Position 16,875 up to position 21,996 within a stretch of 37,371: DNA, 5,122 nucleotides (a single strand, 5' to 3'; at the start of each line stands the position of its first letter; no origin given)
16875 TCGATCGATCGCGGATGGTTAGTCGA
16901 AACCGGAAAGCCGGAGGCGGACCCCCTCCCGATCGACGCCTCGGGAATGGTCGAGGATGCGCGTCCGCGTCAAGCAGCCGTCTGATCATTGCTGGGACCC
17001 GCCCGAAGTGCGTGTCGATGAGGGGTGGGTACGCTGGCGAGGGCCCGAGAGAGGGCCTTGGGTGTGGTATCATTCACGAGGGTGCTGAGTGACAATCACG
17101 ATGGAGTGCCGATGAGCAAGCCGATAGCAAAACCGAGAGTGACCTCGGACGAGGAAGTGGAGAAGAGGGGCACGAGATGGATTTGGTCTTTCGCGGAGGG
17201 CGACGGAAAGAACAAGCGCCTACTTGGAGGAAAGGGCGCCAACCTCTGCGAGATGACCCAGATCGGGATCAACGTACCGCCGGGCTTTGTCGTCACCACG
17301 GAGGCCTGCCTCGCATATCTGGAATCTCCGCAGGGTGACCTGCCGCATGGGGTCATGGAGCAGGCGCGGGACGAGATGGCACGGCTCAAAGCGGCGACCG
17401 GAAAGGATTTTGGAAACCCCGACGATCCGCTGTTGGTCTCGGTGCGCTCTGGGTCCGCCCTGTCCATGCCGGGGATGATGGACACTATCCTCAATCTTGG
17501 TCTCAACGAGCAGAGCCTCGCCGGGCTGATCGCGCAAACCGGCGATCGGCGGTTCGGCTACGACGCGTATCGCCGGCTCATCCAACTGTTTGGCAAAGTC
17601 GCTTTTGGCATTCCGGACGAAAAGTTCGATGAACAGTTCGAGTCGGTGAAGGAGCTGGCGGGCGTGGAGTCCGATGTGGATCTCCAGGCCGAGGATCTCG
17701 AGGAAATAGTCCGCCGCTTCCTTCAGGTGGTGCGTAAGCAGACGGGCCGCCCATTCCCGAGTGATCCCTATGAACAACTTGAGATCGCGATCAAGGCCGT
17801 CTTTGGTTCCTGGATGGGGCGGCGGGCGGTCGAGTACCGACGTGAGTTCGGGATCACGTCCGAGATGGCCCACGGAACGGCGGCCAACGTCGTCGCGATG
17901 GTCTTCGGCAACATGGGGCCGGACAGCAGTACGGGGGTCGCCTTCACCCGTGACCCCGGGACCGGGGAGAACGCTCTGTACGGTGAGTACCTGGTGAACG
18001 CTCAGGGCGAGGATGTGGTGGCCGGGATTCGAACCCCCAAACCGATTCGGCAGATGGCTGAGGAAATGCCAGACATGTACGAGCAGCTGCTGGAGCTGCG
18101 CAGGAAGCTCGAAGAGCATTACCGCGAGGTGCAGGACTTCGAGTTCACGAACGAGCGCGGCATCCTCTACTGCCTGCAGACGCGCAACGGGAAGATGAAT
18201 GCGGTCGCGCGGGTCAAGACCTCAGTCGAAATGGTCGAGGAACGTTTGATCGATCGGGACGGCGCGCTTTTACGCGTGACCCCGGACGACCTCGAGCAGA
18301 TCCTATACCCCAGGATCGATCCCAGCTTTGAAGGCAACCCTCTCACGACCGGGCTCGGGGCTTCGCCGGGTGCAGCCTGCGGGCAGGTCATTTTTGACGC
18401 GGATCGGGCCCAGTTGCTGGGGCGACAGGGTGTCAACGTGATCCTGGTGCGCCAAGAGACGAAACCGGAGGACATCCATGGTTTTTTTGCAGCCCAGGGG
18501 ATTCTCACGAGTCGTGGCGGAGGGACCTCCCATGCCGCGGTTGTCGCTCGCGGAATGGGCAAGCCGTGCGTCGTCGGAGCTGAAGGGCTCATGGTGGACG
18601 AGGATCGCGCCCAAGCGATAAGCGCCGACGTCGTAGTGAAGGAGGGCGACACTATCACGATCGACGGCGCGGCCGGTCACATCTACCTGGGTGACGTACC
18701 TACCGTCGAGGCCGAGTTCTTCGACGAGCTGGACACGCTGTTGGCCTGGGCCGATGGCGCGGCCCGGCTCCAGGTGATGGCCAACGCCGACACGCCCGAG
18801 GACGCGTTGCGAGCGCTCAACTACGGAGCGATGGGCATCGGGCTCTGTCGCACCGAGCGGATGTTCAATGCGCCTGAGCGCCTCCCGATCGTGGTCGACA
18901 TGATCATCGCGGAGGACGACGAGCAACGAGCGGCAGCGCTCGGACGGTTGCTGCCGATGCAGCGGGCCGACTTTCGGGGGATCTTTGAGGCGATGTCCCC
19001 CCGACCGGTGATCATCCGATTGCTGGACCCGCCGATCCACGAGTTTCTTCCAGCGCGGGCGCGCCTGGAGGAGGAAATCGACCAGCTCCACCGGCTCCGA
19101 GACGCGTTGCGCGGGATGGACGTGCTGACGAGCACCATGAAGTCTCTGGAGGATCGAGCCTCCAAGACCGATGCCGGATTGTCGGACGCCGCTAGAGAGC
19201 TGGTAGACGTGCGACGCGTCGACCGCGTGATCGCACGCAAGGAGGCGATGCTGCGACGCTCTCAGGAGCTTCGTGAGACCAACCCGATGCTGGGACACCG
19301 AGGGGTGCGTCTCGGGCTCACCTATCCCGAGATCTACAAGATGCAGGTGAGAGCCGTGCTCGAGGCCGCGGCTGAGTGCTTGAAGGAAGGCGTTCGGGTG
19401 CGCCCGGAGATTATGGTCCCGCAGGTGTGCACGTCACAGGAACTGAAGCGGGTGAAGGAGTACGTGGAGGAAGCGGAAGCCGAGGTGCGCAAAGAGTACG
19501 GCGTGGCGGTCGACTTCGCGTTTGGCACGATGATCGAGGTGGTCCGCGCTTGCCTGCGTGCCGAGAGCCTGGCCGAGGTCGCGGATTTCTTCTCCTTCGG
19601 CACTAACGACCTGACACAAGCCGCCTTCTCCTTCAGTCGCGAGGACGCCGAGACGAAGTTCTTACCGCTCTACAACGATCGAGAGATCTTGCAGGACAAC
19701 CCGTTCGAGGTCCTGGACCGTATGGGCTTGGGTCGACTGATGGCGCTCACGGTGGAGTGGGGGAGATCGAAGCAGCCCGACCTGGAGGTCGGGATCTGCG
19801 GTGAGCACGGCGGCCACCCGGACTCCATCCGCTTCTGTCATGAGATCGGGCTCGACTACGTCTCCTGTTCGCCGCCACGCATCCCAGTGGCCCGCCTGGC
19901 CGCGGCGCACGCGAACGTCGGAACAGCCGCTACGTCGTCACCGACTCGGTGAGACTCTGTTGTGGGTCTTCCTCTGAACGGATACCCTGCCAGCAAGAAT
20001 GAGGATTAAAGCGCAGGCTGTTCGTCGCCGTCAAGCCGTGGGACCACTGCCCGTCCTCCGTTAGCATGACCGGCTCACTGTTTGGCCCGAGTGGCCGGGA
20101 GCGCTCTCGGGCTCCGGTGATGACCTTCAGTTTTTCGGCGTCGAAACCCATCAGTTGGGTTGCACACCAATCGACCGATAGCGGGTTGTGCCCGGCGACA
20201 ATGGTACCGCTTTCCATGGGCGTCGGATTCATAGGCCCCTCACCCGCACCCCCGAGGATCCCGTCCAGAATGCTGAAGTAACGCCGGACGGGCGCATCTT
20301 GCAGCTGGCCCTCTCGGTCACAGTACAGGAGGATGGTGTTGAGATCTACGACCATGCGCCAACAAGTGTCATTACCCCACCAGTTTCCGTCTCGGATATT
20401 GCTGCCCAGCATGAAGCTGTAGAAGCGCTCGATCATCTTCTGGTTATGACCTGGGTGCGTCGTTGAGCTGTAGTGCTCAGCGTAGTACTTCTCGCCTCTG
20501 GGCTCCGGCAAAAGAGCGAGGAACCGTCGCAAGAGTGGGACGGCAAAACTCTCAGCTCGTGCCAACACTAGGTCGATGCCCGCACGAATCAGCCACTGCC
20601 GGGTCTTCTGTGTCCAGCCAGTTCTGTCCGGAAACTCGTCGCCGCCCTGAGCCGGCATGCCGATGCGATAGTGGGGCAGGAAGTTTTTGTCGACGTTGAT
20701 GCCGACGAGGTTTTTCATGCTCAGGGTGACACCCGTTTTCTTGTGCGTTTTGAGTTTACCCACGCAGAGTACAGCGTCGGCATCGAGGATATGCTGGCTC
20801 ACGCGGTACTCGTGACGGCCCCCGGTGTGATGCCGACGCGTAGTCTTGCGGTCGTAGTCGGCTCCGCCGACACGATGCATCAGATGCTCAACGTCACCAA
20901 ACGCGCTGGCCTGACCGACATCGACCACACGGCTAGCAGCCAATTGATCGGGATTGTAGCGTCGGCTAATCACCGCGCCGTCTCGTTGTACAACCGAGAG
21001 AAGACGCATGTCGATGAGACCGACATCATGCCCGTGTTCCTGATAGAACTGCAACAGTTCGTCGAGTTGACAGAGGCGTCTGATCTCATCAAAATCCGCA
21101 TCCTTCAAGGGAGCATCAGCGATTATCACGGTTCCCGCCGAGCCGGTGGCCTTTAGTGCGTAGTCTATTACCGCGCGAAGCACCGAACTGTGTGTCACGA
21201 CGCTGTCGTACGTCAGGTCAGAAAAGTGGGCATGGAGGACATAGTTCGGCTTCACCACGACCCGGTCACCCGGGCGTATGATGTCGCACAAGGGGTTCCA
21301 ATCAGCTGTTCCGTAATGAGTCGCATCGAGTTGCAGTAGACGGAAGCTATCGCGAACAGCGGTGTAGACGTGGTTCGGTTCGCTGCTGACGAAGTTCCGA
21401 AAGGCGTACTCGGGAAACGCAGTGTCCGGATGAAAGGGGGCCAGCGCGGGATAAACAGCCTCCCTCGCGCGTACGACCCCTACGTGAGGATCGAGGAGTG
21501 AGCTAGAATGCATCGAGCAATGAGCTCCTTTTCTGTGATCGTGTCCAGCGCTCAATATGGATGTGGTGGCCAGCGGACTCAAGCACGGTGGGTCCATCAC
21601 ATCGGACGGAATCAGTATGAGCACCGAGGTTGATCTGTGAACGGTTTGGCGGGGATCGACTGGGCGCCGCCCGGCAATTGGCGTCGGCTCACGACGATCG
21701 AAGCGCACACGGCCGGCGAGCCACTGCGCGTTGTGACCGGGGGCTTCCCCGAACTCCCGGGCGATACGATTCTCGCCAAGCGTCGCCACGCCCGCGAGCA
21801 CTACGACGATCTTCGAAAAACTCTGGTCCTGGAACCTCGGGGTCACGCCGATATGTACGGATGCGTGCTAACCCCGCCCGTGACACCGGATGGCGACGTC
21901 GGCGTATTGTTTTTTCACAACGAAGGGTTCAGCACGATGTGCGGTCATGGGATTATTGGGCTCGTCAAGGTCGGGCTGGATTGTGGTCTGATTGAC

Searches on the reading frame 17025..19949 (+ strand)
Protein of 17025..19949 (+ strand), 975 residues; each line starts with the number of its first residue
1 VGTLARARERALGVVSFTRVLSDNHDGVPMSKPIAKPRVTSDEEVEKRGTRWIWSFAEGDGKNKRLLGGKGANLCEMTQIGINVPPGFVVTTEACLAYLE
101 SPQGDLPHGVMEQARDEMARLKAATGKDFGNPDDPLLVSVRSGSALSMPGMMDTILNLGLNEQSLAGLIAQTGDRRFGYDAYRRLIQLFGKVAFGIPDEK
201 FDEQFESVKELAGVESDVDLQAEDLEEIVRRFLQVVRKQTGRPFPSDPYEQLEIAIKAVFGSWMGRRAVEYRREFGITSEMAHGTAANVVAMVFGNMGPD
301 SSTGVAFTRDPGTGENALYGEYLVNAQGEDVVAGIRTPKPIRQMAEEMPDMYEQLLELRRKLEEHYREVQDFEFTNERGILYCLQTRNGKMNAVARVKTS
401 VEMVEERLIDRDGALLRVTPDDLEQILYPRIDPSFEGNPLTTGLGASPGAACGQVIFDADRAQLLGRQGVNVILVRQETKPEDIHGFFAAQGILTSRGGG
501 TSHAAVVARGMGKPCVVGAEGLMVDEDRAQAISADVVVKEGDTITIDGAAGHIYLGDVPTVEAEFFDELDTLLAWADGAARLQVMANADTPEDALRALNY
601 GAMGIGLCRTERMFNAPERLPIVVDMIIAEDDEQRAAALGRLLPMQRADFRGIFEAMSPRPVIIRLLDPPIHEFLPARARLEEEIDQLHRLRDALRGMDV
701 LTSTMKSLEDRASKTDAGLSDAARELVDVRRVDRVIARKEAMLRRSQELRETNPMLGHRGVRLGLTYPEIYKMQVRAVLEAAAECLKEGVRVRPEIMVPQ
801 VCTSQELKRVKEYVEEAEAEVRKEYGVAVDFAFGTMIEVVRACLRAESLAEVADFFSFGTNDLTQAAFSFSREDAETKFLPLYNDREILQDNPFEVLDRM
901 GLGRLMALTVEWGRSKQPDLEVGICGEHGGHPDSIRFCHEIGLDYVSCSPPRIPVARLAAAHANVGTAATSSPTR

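Call 13: search_protein_families(library=pfam, proteins=[window:17025-19949:+])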
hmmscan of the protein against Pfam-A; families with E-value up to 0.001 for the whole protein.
window:17025-19949:+ (975 aa): 3 families
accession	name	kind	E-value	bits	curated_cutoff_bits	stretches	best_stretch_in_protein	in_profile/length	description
PF02896.24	PEP-utilizers_C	-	1.2e-80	271.3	22.8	1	569-964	7-292/293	PEP-utilising enzyme, PEP-binding domain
PF01326.24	PPDK_N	-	6.4e-47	160.9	27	3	113-343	80-222/328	Pyruvate phosphate dikinase, AMP/ATP-binding domain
PF00391.29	PEP-utilizers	-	1.2e-23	82.9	23.1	1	471-551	4-72/72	PEP-utilising enzyme, mobile domain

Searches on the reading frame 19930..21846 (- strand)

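Call 13: search_protein_families(library=pfam, proteins=[window:19930-21846:-])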
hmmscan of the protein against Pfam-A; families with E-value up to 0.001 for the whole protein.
window:19930-21846:- (638 aa): 1 family
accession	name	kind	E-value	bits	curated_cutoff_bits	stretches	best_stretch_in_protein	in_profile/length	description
PF04015.17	DUF362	-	5.9e-25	88.9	24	1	335-563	76-199/200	Domain of unknown function (DUF362)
